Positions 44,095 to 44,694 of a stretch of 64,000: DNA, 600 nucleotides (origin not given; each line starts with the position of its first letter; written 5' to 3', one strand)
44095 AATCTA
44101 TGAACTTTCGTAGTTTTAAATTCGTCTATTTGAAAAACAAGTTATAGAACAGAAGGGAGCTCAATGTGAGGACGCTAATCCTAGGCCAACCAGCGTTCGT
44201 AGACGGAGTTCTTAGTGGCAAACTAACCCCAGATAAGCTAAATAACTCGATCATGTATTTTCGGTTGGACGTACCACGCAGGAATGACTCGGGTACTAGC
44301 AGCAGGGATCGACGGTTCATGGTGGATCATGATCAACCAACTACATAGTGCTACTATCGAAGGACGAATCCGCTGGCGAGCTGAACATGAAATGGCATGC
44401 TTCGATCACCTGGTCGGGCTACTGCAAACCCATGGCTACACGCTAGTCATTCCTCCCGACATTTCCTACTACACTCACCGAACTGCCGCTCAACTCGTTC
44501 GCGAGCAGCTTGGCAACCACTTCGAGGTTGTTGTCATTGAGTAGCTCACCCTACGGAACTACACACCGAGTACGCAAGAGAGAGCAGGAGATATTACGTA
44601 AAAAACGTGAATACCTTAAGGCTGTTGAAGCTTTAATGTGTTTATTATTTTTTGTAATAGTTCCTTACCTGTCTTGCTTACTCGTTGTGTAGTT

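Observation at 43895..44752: ~850-bp noncoding tract with a GC-rich core and three SD-preceded mini-ORFs, inserted after the rpsR terminator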

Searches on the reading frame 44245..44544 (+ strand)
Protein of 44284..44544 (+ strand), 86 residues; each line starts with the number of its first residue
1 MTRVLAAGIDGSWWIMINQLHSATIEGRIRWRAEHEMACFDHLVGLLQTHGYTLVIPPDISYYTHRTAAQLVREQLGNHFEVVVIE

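Call 9: search_protein_families(library=pfam, proteins=[window:44284-44544:+], max_evalue=1)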
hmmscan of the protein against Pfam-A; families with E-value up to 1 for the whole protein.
window:44284-44544:+ (86 aa): 1 family
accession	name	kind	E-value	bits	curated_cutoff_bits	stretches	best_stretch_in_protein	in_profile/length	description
PF13393.11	tRNA-synt_His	-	0.0031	17.3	25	1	32-65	9-42/308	Histidyl-tRNA synthetase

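Call 11: find_encoding_contigs(protein=window:44284-44544:+, flank=6000, max_places=10)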
Protein window:44284-44544:+ (86 aa): 2 contigs read that carry it; 1 place shown.
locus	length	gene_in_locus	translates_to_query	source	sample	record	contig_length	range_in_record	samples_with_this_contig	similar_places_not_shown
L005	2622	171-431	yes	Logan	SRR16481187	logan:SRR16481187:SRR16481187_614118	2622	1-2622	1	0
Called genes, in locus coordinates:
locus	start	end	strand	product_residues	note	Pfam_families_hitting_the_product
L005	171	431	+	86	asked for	-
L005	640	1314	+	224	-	-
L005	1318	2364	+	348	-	-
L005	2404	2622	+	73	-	?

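Call 15: search_protein_families(library=phrogs, proteins=[window:44284-44544:+], max_evalue=1)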
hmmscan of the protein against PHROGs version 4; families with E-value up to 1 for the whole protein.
window:44284-44544:+ (86 aa): 0 families

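Call 16: search_protein_families(library=ncbifam, proteins=[window:44284-44544:+], max_evalue=1)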
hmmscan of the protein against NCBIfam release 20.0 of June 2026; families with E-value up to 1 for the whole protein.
window:44284-44544:+ (86 aa): 1 family
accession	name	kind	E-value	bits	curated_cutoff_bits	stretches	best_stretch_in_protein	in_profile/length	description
NF009086.0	PRK12421.1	equivalog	0.07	12.1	318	1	35-63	23-51/389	ATP phosphoribosyltransferase regulatory subunit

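Call 17: find_homologous_proteins(query=window:44284-44544:+, max_evalue=0.01)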
Query window:44284-44544:+ (86 aa): 1 proteins with E <= 0.01 among 2 candidates.
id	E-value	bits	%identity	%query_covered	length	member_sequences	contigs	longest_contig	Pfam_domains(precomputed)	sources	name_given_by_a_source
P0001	2.2e-52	192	100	100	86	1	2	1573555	-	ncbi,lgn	-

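Call 33: search_protein_representatives(protein=window:44284-44544:+)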
Query: 86 residues. Proteins with E-value up to 0.001 (for the whole library): 1; up to 1e-10: 1; up to 1e-30: 1. The best 1 are listed.
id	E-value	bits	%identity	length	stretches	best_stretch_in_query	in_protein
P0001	7.0e-53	192.3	100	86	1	1-86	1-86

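Call 48: predict_structure(protein=window:44284-44544:+)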
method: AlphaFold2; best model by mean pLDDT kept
length: 86 residues; sequences in the alignment: 1
mean_pLDDT: 49.7   pTM: 0.39
mean pLDDT of the five models: 49.7, 48.8, 45.4, 40.4, 37.3
residues with pLDDT >= 90: 0; 70-90: 0; 50-70: 37; < 50: 49
segments of 3 or more residues with pLDDT < 50: 1-30, 57-59, 61-66, 79-86
pLDDT, mean of each block of 10 residues (from residue 1): 45 42 39 56 65 55 47 52 44
secondary structure, 60 per line:
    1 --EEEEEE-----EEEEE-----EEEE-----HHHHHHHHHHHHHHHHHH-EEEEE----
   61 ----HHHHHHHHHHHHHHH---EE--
elements in order: E3-8 E14-18 E24-27 H33-50 E52-56 H65-79

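Call 49: search_solved_structures(query=window:44284-44544:+, max_evalue=10, show_alignments=3)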
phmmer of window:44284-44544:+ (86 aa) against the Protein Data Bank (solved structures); distinct sequences matched with E-value up to 10: 2.
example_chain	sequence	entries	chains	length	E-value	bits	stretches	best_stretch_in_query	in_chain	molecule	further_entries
4z2y_A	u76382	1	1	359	0.21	15.1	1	13-45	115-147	CalO6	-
8xpi_A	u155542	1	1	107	0.51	13.9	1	32-64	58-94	ORF1ab polyprotein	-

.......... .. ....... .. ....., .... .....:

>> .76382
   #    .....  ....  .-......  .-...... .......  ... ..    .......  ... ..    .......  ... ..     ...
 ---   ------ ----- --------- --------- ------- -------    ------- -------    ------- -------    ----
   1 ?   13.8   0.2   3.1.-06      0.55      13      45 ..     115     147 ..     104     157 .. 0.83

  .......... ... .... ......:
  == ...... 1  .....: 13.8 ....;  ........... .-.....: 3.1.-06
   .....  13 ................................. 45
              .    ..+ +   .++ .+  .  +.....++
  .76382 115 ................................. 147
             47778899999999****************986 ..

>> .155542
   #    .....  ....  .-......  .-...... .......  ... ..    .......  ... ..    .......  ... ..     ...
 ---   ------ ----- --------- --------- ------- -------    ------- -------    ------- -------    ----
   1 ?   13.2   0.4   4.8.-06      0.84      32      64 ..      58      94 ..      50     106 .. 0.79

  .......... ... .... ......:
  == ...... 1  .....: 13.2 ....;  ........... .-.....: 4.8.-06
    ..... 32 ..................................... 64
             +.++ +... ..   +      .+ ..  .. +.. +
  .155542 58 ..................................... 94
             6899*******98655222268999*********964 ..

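Call 50: search_protein_families(library=padloc, proteins=[window:44284-44544:+, window:44245-44544:+], max_evalue=10)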
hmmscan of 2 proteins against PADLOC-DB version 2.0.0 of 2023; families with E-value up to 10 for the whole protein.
window:44284-44544:+ (86 aa): 0 families

window:44245-44544:+ (99 aa): 0 families

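Call 57: find_encoding_contigs(protein=P0011, flank=6000, max_places=5)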
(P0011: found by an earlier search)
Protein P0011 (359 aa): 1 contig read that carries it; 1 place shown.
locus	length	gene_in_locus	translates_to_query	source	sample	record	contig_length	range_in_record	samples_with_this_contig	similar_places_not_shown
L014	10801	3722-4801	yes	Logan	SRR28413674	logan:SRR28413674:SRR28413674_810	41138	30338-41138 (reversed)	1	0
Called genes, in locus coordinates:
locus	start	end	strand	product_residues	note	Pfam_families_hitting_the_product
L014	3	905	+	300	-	?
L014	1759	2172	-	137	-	-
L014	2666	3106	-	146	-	-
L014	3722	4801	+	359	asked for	PF01926:MMR_HSR1, PF02421:FeoB_N (weak), PF06071:YchF-GTPase_C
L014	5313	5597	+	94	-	PF01250:Ribosomal_S6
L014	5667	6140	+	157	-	PF00436:SSB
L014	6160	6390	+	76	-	PF01084:Ribosomal_S18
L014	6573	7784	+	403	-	PF22694:CtpB_N-like, PF00595:PDZ, PF13180:PDZ_2 (weak), PF17820:PDZ_6, PF03572:Peptidase_S41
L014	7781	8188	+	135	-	PF01281:Ribosomal_L9_N, PF03948:Ribosomal_L9_C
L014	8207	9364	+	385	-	PF00089:Trypsin, PF13365:Trypsin_2, PF00595:PDZ, PF13180:PDZ_2, PF17820:PDZ_6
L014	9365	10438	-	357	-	PF03462:PCRF, PF00472:RF-1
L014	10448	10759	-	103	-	PF01197:Ribosomal_L31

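Call 66: fold_search(model_id=the predicted structure, library=pdb)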
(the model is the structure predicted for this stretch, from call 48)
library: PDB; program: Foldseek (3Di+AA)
matches with E <= 10: 632; with E <= 0.001: 0
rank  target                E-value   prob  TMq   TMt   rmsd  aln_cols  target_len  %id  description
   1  1iv0_MODEL_1_A        1.1e-02  0.99  0.57  0.52   5.3        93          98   16  Solution structure of the YqgF-family protein (N-terminal fragment) (released 2003-10-07)
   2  5by4                  1.6e-02  0.99  0.53  0.46   4.3        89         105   12  Structure and function of the Escherichia coli Tol-Pal stator protein TolR (released 2015-09-16)
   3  7w8d_A                2.4e-02  0.90  0.49  0.31   6.2       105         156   15  The structure of Deinococcus radiodurans RuvC (released 2022-08-17)
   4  7xhj_A                5.6e-02  0.77  0.48  0.31   7.0       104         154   14  Crystal structure of RuvC from Deinococcus radiodurans (released 2022-07-06)
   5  7xhj_B                5.6e-02  0.75  0.47  0.31   6.8       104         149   14  Crystal structure of RuvC from Deinococcus radiodurans (released 2022-07-06)
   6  6s84_C                6.0e-02  0.95  0.57  0.30   4.1        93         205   13  TsaBDE complex from Thermotoga maritima (released 2019-07-17)
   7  6s84_F                6.0e-02  0.94  0.58  0.31   4.1        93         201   13  TsaBDE complex from Thermotoga maritima (released 2019-07-17)
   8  6nak_C                1.0e-01  0.90  0.57  0.30   4.2        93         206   13  BACTERIAL PROTEIN COMPLEX TM BDE complex (released 2023-04-26)
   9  2a6a_B                1.1e-01  0.87  0.57  0.32   4.2        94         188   13  Crystal structure of Glycoprotein endopeptidase (tm0874) from THERMOTOGA MARITIMA at 2.50 A resolution (released 2005-07-19)
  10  8dkr_A                1.3e-01  0.95  0.62  0.28   3.7        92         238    4  Pseudomonas-phage E217 TerL nuclease domain (released 2022-09-07)
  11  5xym_O                1.3e-01  0.80  0.50  0.43   4.0        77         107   16  Large subunit of Mycobacterium smegmatis (released 2017-09-27)
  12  4ld0_B                1.3e-01  0.60  0.49  0.31   6.4       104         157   10  T. thermophilus RuvC in complex with Holliday junction substrate (released 2013-09-04)
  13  8dkr_B                1.6e-01  0.87  0.59  0.26   4.1        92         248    6  Pseudomonas-phage E217 TerL nuclease domain (released 2022-09-07)
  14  8oev_S                1.8e-01  0.85  0.61  0.09   3.8        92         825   12  Structure of the mammalian Pol II-SPT6-Elongin complex, lacking ELOA latch (composite structure, structure 3) (released 2023-10-18)
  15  6p7b_B                1.9e-01  0.77  0.55  0.36   4.6        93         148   11  Crystal structure of Fowlpox virus resolvase and substrate Holliday junction DNA complex (released 2020-04-29)
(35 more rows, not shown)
